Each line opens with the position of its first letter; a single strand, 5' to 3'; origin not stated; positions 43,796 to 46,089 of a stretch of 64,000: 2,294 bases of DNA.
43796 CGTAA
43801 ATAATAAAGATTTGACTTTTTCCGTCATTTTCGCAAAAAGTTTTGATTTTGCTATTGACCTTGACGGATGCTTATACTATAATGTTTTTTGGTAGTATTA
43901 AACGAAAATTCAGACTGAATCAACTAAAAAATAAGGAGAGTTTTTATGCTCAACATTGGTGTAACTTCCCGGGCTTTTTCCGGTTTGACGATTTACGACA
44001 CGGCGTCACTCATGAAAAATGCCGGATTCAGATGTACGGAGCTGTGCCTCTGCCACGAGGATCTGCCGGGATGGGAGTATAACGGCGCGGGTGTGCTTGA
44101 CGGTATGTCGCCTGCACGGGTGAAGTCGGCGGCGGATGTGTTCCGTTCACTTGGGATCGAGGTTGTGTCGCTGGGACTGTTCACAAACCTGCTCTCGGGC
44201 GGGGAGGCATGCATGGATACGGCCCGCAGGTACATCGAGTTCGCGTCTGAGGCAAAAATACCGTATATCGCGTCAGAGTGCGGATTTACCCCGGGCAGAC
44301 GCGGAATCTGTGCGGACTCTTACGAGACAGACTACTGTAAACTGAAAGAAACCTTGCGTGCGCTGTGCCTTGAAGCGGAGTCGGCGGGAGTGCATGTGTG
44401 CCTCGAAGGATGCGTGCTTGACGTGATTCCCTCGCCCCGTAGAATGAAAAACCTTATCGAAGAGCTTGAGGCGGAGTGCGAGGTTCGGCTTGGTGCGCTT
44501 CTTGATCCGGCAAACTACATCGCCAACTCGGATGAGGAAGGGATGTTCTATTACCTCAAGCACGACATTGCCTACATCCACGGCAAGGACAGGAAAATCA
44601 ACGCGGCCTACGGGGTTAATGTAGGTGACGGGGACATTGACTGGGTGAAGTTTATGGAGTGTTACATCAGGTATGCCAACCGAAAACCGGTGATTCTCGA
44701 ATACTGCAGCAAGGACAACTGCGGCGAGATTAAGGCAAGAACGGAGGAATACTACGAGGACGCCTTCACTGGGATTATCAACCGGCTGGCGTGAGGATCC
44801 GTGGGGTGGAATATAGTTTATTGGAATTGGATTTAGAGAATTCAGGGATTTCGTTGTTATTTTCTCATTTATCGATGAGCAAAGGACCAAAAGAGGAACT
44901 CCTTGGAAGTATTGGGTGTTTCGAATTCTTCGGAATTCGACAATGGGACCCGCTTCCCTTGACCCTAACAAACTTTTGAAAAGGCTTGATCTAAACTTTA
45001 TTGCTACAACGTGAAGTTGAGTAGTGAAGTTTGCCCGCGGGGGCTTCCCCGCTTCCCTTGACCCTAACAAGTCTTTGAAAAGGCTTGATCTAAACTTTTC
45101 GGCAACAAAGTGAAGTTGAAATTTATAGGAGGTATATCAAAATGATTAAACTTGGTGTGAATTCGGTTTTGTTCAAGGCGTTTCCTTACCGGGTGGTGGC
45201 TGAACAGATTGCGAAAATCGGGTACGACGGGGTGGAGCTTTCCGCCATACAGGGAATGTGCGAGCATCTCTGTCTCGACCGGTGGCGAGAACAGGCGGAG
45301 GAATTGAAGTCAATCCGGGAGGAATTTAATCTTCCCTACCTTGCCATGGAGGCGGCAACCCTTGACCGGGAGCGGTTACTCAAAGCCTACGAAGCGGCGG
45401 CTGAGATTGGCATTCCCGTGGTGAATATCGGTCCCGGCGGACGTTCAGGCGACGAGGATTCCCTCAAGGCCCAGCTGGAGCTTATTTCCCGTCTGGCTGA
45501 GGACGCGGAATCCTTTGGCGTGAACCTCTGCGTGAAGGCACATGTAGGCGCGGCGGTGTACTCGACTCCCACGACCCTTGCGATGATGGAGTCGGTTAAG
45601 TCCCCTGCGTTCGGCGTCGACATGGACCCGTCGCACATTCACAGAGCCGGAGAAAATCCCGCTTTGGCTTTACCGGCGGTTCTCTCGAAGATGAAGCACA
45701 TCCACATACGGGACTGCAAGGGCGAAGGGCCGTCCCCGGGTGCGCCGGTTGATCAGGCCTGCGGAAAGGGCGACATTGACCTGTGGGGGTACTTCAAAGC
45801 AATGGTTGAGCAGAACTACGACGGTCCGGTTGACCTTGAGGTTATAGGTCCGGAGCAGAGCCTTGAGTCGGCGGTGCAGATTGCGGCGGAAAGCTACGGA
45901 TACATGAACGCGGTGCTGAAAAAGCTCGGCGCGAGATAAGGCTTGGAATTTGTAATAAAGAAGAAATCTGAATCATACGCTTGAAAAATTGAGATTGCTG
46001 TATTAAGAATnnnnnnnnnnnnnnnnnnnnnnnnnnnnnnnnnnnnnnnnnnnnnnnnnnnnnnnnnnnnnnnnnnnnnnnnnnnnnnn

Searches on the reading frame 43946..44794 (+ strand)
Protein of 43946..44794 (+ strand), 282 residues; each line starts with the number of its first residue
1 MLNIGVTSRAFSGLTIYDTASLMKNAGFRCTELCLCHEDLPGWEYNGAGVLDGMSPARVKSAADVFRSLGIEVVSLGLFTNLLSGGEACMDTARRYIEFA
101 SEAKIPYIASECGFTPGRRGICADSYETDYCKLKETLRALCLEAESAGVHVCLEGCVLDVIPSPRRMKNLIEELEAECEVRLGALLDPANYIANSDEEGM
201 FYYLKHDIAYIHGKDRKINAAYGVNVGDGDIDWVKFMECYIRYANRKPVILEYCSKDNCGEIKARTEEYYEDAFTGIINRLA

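Call 20: search_protein_families(library=pfam, proteins=[window:43946-44794:+])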
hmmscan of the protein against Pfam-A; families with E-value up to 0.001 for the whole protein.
window:43946-44794:+ (282 aa): 1 family
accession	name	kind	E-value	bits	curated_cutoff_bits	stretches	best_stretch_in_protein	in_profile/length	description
PF01261.30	AP_endonuc_2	-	4.3e-17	63.1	31.1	1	23-264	4-234/249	Xylose isomerase-like TIM barrel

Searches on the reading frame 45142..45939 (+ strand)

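Call 20: search_protein_families(library=pfam, proteins=[window:45142-45939:+])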
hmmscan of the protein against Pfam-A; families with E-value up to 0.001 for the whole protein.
window:45142-45939:+ (265 aa): 1 family
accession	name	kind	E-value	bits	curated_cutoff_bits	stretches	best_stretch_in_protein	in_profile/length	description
PF01261.30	AP_endonuc_2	-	2.6e-27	96.6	31.1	1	21-244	2-242/249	Xylose isomerase-like TIM barrel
